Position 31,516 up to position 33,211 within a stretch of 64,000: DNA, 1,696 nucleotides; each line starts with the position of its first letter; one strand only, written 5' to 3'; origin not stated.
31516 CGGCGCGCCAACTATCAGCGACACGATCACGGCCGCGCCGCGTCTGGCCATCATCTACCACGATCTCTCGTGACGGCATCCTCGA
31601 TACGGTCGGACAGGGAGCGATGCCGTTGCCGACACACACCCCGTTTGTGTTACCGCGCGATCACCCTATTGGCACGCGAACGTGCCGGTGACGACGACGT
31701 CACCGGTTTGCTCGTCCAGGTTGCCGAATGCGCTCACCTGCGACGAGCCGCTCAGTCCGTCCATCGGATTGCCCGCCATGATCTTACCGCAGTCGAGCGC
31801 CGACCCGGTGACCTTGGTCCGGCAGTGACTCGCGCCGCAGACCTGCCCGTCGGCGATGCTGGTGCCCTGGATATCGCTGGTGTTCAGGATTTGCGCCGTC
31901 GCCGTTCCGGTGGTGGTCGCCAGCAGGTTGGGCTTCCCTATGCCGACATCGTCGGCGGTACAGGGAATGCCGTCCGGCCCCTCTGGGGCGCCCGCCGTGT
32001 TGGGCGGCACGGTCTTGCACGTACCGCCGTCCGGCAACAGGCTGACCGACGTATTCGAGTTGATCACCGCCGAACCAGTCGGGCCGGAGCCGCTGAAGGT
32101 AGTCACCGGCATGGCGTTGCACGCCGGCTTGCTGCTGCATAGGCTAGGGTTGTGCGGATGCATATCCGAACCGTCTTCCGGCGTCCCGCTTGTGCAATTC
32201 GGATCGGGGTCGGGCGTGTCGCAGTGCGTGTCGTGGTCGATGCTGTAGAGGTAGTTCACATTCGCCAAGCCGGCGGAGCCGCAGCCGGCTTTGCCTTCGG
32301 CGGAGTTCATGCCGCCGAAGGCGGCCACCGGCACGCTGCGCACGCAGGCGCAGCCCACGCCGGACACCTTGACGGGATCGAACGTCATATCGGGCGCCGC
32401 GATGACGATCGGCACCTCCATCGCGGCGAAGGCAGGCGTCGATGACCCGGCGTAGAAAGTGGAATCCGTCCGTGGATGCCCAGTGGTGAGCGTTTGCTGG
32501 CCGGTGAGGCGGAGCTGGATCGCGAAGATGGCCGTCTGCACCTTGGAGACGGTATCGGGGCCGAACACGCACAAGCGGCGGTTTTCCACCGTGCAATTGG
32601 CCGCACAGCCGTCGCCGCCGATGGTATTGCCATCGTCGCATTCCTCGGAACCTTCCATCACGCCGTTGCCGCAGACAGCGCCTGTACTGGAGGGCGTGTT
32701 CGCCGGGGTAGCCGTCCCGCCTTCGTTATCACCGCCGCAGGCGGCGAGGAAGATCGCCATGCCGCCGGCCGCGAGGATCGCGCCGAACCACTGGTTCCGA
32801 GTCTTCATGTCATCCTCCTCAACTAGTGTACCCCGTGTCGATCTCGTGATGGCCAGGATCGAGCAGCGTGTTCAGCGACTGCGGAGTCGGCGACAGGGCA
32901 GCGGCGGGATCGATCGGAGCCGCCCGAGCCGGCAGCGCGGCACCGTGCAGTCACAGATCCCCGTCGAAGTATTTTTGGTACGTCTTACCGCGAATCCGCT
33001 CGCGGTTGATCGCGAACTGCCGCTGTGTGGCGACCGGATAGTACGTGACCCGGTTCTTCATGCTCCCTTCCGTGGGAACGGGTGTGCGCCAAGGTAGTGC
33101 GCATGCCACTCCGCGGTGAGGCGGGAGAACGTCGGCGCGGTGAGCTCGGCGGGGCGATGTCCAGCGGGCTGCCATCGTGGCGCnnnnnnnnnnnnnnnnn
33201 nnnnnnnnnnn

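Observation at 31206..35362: tRNA-Leu(CAG) followed 4 kb downstream by a 45-bp direct repeat of its 3' end: remnant integrative island without an integrase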

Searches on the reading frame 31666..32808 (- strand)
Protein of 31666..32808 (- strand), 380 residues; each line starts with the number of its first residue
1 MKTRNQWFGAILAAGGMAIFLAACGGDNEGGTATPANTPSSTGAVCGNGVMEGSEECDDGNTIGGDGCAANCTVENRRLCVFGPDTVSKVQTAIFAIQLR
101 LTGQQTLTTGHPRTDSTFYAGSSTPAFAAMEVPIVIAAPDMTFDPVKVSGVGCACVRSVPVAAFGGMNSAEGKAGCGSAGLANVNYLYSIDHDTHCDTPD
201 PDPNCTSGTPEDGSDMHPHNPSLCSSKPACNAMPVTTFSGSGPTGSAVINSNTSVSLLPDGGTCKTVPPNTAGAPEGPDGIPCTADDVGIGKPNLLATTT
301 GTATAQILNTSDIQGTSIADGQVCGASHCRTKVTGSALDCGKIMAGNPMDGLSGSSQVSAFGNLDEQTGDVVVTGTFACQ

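Call 9: search_protein_families(library=pfam, proteins=[window:31666-32808:-], max_evalue=0.01)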
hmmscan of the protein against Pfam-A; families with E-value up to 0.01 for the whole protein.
window:31666-32808:- (380 aa): 1 family
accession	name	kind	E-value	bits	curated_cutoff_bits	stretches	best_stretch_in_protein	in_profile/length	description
PF13948.11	DUF4215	-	3.4e-06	27.7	27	1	45-72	20-46/47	Domain of unknown function (DUF4215)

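Call 10: find_encoding_contigs(protein=window:31666-32808:-, flank=10000, max_places=10)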
Protein window:31666-32808:- (380 aa): 4 contigs read that carry it; 2 places shown.
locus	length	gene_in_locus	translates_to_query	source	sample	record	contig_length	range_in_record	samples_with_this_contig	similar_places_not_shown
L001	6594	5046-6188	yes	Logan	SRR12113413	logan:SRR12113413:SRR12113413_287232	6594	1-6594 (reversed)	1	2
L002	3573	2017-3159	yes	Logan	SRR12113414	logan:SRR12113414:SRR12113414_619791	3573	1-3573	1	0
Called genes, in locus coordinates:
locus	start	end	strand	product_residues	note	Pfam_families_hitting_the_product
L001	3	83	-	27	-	?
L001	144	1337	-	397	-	-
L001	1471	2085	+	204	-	-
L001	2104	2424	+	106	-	-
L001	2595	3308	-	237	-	PF00440:TetR_N, PF17938:TetR_C_29 (weak)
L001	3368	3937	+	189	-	PF01243:PNPOx_N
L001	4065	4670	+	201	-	PF00903:Glyoxalase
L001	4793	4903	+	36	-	-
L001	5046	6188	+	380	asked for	PF13948:DUF4215 (weak)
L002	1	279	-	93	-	?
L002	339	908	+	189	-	PF01243:PNPOx_N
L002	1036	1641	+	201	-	PF00903:Glyoxalase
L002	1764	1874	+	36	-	-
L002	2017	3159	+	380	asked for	PF13948:DUF4215 (weak)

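Call 66: find_homologous_proteins(query=window:31666-32808:-, max_evalue=1e-10)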
Query window:31666-32808:- (380 aa): 151 proteins with E <= 1e-10 among 8000 candidates; the best 120 are listed.
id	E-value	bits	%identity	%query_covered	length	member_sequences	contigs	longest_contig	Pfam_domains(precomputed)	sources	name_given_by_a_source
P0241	2.1e-238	809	100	96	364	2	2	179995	PF13948.12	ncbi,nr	ncbi:MAG: hypothetical protein HYR72_04005 [Deltaproteobacteria bacterium]|nr:hypothetical protein [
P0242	1.4e-83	299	45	100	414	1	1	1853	PF13948.12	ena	-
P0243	1.8e-73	266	47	89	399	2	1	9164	PF13948.12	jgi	-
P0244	1.6e-64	237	45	88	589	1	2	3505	-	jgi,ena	-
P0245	7.7e-61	225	37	100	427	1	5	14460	-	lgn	-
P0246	2.5e-59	220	42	88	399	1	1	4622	-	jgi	-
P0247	2.2e-58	216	43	89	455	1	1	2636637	-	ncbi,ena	-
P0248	4.6e-57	212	42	80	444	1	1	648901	-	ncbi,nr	ncbi:hypothetical protein KF840_19245 [bacterium]|nr:hypothetical protein [bacterium]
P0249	4.1e-55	206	41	91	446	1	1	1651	-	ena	-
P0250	1.3e-54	204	42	91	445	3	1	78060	PF13948.12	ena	-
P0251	4.7e-54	202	41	92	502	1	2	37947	-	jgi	jgi:cysteine-rich repeat protein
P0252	1.0e-51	194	40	88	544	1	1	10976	-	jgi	jgi:cysteine-rich repeat protein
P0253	3.4e-51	193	40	90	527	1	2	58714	-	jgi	jgi:cysteine-rich repeat protein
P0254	6.4e-50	189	45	69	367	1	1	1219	-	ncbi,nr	ncbi:MAG: hypothetical protein KIT69_20555, partial [Propionibacteriaceae bacterium]|nr:hypothetical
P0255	1.8e-49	187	39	88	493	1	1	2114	-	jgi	jgi:cysteine-rich repeat protein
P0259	4.5e-46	176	39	88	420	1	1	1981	PF13948.12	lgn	-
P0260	8.0e-46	175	41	81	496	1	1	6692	PF13948.12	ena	-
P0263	1.1e-41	161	37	79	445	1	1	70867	PF13948.12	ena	-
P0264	3.0e-36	144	30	33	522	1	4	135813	PF13948.12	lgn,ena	-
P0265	4.6e-35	140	45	17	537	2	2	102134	PF13948.12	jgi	jgi:cysteine-rich repeat protein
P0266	5.7e-35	139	62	12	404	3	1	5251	PF13948.12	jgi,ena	-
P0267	8.4e-34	136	49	11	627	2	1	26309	PF13948.12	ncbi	ncbi:MAG: DUF4215 domain-containing protein [Polyangiales bacterium]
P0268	2.9e-33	134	33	90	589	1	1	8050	PF13948.12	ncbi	-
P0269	3.9e-32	130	50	12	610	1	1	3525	PF07691.18,PF13948.12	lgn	-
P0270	6.7e-31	126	73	8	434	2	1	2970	PF13948.12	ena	-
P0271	2.1e-29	121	61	10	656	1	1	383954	PF13948.12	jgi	-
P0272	4.1e-28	117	66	8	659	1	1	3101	PF13948.12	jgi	-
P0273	5.9e-28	116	46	14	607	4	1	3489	PF13948.12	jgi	jgi:fibro-slime domain-containing protein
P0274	1.7e-27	115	52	13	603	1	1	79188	PF13948.12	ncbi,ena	-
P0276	4.0e-27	114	68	9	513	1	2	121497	PF07691.18,PF13948.12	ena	-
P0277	6.3e-27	113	30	90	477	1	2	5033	PF13948.12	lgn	-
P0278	8.4e-27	112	71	9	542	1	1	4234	PF07691.18,PF13948.12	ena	-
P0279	1.2e-26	112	65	9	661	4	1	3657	PF13948.12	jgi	-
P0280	6.2e-26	110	70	8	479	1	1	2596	PF13948.12,PF00353.26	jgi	jgi:cysteine-rich repeat protein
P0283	8.8e-25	106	55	11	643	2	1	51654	PF13948.12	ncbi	ncbi:MAG TPA: DUF4215 domain-containing protein [Polyangia bacterium]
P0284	4.8e-24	103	43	21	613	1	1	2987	PF13948.12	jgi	jgi:cysteine-rich repeat protein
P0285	5.7e-24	103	67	9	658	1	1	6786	PF07691.18,PF13948.12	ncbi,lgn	ncbi:MAG: DUF4215 domain-containing protein [Myxococcota bacterium]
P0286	6.0e-24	103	55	10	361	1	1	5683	PF13948.12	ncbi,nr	ncbi:MAG: DUF4215 domain-containing protein, partial [Candidatus Peribacteraceae bacterium]|nr:DUF42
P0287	1.9e-23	101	61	9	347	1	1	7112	PF13948.12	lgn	-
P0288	2.3e-23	101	51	10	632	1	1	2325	PF13948.12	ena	-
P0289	3.1e-23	101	59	12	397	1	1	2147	PF13948.12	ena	-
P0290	3.2e-23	101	43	12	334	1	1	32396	PF13948.12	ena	-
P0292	2.6e-22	98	56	13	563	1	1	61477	PF13948.12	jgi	-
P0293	5.1e-22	97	67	9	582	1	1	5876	PF07691.18,PF13948.12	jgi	jgi:fibro-slime domain-containing protein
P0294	9.3e-22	96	43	15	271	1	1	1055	PF13948.12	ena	-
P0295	1.5e-21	95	34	27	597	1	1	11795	PF07691.18,PF13948.12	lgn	-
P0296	2.4e-21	95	57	12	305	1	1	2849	PF13948.12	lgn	-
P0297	4.6e-21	94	67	9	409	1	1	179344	PF13948.12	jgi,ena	-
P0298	2.4e-20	91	50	14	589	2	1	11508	PF07691.18,PF13948.12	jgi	jgi:fibro-slime domain-containing protein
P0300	3.9e-20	91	49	12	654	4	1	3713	PF01839.30,PF13948.12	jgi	jgi:cysteine-rich repeat protein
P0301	7.2e-20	90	44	16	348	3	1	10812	PF13948.12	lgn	-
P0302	7.8e-20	90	41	16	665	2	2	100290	PF00932.26,PF13948.12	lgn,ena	-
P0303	1.0e-19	89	69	8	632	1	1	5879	PF13948.12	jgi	jgi:cysteine-rich repeat protein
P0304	1.1e-19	89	43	12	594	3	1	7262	PF13948.12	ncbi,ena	-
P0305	1.4e-19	89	50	13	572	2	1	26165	PF07691.18,PF13948.12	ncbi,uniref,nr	ncbi:DUF4215 domain-containing protein [Corallococcus sp. AB045]|uniref:DUF4215 domain-containing pr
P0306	1.6e-19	89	68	8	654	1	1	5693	PF07691.18,PF13948.12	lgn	-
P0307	2.8e-19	88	34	30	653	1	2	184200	PF13948.12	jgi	jgi:fibro-slime domain-containing protein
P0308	3.2e-19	88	68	8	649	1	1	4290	PF07691.18,PF13948.12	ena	-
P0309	3.3e-19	87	48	14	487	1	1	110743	PF13948.12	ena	-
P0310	4.6e-19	87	41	16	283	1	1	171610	PF13948.12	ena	-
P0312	1.2e-18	86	44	16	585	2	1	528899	PF07691.18,PF13948.12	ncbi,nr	ncbi:DUF4215 domain-containing protein [Myxococcaceae bacterium JPH2]|nr:DUF4215 domain-containing p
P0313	1.2e-18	86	50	13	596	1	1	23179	PF07691.18,PF13948.12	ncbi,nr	ncbi:MAG TPA: DUF4215 domain-containing protein [Kofleriaceae bacterium]|nr:DUF4215 domain-containin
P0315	1.4e-18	85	75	8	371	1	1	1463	PF13948.12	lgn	-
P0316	1.9e-18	85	49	15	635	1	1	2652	PF13948.12,PF24269.2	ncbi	-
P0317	2.9e-18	84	62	10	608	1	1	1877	PF13948.12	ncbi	ncbi:MAG: DUF4215 domain-containing protein, partial [Myxococcota bacterium]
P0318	3.4e-18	84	58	9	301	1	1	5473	PF13948.12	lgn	-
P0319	4.5e-18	84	58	10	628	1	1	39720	PF13948.12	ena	-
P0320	6.0e-18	83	66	8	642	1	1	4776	PF07691.18,PF13948.12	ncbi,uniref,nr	ncbi:DUF4215 domain-containing protein [Corallococcus aberystwythensis]|uniref:DUF4215 domain-contai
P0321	6.9e-18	83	39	20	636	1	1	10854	PF13948.12,PF03372.30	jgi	jgi:cysteine-rich repeat protein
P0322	8.1e-18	83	64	7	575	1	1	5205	PF13948.12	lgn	-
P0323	8.5e-18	83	68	8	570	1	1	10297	PF13948.12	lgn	-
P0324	8.8e-18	83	54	9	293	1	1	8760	PF13948.12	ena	-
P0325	1.4e-17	82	56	11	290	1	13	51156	PF13948.12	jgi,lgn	jgi:cysteine-rich repeat protein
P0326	2.9e-17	81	77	8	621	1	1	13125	PF14312.13,PF13948.12,PF18203.7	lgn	-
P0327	3.7e-17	81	70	8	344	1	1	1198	PF13948.12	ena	-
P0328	3.8e-17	81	54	12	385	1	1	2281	PF13948.12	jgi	jgi:large repetitive protein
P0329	6.8e-17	80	51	11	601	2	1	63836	PF07691.18,PF13948.12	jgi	jgi:fibro-slime domain-containing protein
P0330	7.1e-17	80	39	18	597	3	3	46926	PF13948.12,PF13385.14,PF10102.15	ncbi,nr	ncbi:DUF2341 domain-containing protein [Myxococcota bacterium]|nr:DUF2341 domain-containing protein 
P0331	1.2e-16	79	62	10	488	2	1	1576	PF13948.12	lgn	-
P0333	2.0e-16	78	58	11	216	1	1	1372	PF13948.12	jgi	jgi:cysteine-rich repeat protein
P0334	2.8e-16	78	35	23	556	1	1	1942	PF07691.18,PF13948.12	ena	-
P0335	2.8e-16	78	34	28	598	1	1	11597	PF07691.18,PF13948.12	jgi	jgi:fibro-slime domain-containing protein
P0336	3.6e-16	77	72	8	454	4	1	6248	PF13948.12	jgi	jgi:cysteine-rich repeat protein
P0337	5.8e-16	77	46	13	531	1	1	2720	PF13948.12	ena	-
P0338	2.1e-15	75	53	11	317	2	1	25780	PF13948.12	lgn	-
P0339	2.7e-15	75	62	9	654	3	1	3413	PF13948.12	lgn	-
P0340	5.6e-15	74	61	8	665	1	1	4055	PF07691.18,PF13948.12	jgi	jgi:fibro-slime domain-containing protein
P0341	8.1e-15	73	62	9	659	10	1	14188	PF07691.18,PF13948.12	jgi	jgi:fibro-slime domain-containing protein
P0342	8.2e-15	73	41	18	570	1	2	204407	PF13948.12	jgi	jgi:cysteine-rich repeat protein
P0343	9.1e-15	73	61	9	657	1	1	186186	PF07691.18,PF13948.12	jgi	jgi:fibro-slime domain-containing protein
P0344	1.1e-14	73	52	12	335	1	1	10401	PF13948.12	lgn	-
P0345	1.7e-14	72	64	9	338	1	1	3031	PF13948.12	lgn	-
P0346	1.8e-14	72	47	13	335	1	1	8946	PF13948.12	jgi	jgi:cysteine-rich repeat protein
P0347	2.6e-14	71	63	8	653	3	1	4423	PF13948.12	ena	-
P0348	5.2e-14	70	57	8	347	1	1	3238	PF13948.12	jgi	jgi:cysteine-rich repeat protein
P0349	6.6e-14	70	49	11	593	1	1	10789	PF07691.18,PF13948.12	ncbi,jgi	jgi:fibro-slime domain-containing protein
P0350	8.4e-14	70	70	7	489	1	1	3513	PF13948.12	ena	-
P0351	9.2e-14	70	44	11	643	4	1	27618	PF07691.18,PF13948.12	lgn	-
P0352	1.3e-13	69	53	12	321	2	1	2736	PF13948.12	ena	-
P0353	1.8e-13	69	50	8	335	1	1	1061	PF13948.12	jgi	jgi:cysteine-rich repeat protein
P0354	1.9e-13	69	69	8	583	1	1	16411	PF13948.12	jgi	jgi:cysteine-rich repeat protein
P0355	2.4e-13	68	56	10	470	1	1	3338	PF13948.12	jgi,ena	-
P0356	2.8e-13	68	74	7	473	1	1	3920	PF13948.12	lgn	-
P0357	3.1e-13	68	66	8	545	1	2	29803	PF13948.12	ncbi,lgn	-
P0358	3.3e-13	68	60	12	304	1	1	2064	PF13948.12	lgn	-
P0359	3.7e-13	68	75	7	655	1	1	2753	PF13948.12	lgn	-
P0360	3.9e-13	68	42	17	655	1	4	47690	PF13948.12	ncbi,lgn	-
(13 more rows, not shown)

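Call 67: find_encoding_contigs(protein=P0243, flank=10000, max_places=3)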
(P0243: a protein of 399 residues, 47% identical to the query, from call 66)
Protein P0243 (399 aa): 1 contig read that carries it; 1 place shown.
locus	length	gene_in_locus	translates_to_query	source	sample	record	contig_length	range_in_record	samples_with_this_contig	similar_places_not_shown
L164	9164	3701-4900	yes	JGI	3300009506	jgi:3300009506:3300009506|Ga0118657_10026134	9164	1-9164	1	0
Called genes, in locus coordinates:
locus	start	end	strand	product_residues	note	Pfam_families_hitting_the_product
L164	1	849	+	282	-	?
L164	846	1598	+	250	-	PF12679:ABC2_membrane_2, PF12698:ABC2_membrane_3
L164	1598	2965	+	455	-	PF23357:DUF7088, PF09822:ABC_transp_aux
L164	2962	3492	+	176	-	PF14238:DUF4340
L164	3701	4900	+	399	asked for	PF13948:DUF4215 (faint)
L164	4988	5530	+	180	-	-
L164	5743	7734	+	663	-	PF00963:Cohesin (faint)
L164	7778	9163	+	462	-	?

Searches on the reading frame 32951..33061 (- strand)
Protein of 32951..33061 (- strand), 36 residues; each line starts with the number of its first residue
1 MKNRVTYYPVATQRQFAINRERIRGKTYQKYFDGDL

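Call 51: search_protein_families(library=pfam, proteins=[window:32951-33061:-], max_evalue=1)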
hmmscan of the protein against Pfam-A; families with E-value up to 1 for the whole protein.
window:32951-33061:- (36 aa): 0 families
